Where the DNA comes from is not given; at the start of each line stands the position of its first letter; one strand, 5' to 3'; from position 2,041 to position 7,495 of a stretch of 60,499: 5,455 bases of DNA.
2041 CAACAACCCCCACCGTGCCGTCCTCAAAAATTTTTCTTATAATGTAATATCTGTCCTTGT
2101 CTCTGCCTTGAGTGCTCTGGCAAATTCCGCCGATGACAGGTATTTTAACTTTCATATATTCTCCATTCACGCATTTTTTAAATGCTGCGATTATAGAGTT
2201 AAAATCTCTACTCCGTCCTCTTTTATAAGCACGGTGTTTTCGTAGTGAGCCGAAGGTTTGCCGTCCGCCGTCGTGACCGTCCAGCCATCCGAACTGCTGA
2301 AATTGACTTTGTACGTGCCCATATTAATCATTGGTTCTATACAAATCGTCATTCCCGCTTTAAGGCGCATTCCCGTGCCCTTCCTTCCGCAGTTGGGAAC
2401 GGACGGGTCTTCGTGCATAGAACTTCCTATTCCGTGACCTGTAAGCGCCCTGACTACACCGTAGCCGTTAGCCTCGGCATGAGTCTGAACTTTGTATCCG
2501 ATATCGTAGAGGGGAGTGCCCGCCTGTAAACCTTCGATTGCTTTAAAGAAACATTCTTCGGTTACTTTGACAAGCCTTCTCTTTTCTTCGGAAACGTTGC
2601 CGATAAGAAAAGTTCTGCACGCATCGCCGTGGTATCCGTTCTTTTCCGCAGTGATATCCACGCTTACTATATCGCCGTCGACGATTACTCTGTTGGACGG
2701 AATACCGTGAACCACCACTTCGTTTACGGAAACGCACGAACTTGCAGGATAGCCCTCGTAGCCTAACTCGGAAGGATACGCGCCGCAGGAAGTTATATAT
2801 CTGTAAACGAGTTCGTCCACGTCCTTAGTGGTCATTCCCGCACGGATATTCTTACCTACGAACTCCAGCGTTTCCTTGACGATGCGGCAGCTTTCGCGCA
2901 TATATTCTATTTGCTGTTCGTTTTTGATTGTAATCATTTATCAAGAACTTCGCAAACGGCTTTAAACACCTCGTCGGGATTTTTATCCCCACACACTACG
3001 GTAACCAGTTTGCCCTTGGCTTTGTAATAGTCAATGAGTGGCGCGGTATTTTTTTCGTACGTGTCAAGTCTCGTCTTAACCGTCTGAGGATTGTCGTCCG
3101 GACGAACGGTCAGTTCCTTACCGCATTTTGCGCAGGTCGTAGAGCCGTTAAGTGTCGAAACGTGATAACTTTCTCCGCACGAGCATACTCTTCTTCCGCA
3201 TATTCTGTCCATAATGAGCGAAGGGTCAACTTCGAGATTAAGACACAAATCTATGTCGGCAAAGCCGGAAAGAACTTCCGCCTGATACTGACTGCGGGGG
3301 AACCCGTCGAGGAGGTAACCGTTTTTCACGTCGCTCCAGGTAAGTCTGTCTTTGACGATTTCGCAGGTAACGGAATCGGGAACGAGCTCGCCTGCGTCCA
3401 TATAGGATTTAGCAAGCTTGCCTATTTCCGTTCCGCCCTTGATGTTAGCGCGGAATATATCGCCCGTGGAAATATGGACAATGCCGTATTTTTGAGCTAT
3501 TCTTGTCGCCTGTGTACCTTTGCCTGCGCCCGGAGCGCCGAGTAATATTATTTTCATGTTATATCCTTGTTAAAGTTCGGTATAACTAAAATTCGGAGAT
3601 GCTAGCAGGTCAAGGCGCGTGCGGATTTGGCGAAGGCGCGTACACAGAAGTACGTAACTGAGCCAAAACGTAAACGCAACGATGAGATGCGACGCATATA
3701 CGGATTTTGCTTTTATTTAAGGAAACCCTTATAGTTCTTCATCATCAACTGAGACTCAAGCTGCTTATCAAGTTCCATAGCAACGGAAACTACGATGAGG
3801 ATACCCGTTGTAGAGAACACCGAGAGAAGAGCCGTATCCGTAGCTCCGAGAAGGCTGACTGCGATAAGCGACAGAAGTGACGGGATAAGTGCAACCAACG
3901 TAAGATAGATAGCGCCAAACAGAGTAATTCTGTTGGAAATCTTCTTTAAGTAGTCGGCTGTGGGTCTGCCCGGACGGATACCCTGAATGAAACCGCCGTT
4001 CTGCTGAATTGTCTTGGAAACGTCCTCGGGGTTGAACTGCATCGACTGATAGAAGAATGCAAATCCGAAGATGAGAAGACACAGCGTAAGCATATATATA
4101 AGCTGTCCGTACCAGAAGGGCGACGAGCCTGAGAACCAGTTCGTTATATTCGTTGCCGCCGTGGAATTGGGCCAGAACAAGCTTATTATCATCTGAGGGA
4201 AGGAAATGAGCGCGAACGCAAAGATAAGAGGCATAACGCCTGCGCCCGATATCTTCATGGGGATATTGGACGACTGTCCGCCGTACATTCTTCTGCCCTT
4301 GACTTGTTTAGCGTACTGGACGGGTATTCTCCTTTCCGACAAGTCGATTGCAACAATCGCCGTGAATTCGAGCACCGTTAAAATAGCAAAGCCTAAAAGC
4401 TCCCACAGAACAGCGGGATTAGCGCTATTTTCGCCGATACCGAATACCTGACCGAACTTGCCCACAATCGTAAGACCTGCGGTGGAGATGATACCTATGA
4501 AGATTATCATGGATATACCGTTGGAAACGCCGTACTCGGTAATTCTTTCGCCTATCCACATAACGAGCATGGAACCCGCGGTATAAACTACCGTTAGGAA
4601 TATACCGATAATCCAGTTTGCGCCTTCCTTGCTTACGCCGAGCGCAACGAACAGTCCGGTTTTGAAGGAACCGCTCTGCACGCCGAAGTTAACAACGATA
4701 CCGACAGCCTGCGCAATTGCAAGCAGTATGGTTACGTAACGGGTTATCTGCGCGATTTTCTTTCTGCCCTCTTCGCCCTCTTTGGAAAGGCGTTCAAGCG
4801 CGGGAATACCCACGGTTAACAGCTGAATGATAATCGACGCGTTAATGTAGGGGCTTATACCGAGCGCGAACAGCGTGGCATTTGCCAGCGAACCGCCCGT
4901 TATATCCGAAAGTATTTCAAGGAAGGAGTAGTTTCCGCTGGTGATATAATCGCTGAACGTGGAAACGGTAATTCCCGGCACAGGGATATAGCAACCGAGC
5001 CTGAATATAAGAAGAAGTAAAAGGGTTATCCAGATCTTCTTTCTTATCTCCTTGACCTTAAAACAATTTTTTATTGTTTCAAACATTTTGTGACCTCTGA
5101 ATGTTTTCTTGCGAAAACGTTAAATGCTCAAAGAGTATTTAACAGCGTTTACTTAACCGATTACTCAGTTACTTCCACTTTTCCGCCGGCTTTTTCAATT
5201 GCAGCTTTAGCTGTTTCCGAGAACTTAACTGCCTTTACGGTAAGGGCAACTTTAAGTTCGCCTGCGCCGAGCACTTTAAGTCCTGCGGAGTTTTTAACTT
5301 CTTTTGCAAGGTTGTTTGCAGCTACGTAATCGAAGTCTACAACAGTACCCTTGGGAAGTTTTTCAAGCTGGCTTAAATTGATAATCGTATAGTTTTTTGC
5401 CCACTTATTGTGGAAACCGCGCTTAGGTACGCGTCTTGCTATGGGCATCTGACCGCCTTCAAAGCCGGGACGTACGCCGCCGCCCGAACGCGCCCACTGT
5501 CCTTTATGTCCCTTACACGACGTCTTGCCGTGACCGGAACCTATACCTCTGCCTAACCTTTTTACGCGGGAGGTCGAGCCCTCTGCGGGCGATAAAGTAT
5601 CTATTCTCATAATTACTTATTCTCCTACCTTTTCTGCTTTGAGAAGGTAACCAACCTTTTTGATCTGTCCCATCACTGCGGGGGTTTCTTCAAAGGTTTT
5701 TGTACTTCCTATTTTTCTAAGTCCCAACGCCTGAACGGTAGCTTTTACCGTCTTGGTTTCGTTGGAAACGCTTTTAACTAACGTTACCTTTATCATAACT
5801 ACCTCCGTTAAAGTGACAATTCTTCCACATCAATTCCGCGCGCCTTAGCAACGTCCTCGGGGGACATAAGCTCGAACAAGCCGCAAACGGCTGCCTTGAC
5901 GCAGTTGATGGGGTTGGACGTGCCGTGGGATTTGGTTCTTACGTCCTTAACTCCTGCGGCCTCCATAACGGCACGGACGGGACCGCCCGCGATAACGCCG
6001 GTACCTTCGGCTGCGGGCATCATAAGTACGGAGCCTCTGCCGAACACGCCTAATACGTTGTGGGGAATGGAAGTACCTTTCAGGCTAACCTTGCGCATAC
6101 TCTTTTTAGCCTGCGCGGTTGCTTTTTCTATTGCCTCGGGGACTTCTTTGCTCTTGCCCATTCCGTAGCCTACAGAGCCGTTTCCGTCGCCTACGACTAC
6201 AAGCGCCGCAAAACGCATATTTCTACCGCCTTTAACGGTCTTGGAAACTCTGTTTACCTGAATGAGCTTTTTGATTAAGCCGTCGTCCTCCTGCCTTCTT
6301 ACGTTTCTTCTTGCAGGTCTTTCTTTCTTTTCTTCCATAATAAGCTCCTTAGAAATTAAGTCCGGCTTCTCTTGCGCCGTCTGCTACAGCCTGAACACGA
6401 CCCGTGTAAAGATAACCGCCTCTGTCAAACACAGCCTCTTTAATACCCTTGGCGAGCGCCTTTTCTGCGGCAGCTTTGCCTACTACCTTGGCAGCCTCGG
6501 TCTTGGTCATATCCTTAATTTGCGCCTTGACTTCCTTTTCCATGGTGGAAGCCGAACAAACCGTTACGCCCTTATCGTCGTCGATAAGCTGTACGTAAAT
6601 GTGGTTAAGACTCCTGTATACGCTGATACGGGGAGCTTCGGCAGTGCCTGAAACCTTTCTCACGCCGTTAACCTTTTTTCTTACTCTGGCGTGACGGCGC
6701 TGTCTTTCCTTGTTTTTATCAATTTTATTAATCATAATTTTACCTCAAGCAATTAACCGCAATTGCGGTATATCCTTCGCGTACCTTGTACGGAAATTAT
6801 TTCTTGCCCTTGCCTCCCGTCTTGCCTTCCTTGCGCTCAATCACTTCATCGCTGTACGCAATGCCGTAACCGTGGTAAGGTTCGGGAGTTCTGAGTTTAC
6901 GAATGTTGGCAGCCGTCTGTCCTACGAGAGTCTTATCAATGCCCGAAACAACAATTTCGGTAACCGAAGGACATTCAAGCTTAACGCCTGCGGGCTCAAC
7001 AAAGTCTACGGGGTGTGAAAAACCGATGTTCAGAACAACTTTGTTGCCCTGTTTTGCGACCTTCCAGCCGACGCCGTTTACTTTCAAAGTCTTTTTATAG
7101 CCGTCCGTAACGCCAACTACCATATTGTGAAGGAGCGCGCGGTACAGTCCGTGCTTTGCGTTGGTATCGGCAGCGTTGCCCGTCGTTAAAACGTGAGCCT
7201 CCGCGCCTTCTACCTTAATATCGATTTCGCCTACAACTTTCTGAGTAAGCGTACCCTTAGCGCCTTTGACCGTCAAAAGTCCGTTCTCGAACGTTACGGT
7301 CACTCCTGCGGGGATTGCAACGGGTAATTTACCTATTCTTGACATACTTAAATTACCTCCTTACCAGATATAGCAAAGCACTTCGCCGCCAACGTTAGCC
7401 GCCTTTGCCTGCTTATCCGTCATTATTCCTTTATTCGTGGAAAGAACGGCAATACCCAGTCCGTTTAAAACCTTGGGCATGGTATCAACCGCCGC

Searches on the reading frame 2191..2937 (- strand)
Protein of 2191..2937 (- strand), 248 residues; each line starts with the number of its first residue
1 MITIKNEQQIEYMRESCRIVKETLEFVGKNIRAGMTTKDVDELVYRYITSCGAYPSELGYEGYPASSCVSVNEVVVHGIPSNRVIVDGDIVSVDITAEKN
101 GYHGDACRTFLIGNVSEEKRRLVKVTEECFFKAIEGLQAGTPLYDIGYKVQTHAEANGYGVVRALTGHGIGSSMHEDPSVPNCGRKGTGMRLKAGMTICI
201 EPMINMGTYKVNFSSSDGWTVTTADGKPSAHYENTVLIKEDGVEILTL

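Call 43: search_protein_families(library=pfam, proteins=[window:2191-2937:-], max_evalue=0.00001)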
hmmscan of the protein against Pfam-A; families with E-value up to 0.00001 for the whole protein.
window:2191-2937:- (248 aa): 1 family
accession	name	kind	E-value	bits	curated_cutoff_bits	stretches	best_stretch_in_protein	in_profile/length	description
PF00557.29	Peptidase_M24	-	3.8e-51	174.3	23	1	11-240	1-208/208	Metallopeptidase family M24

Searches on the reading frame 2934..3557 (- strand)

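Call 43: search_protein_families(library=pfam, proteins=[window:2934-3557:-], max_evalue=0.00001)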
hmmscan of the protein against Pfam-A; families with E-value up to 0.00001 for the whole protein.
window:2934-3557:- (207 aa): 3 families
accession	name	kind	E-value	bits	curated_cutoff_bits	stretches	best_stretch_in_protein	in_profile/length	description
PF00406.28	ADK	-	1.2e-52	178.5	26.8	1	5-182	1-150/151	Adenylate kinase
PF13207.12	AAA_17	-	2.3e-25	89.9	27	1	6-123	1-123/136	AAA domain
PF05191.20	ADK_lid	-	4.7e-06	26.8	26.6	0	122-154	1-36/36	Adenylate kinase, active site lid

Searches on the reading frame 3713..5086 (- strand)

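Call 43: search_protein_families(library=pfam, proteins=[window:3713-5086:-], max_evalue=0.00001)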
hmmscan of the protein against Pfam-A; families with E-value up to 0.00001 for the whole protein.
window:3713-5086:- (457 aa): 1 family
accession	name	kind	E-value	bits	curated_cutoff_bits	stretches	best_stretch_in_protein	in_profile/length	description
PF00344.25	SecY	-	4.6e-97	325.5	32.2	1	71-438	1-304/306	SecY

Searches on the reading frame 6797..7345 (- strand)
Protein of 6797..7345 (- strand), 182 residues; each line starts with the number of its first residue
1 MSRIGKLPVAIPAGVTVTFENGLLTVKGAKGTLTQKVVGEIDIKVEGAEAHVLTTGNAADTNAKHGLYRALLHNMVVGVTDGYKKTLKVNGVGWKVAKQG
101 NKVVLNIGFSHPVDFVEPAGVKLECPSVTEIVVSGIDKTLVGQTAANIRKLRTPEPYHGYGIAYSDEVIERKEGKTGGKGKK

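Call 43: search_protein_families(library=pfam, proteins=[window:6797-7345:-], max_evalue=0.00001)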
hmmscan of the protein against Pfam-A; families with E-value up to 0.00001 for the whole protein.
window:6797-7345:- (182 aa): 1 family
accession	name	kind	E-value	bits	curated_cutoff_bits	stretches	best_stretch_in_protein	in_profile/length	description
PF00347.28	Ribosomal_L6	-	5.8e-36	123.6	27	2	91-164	2-79/80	Ribosomal protein L6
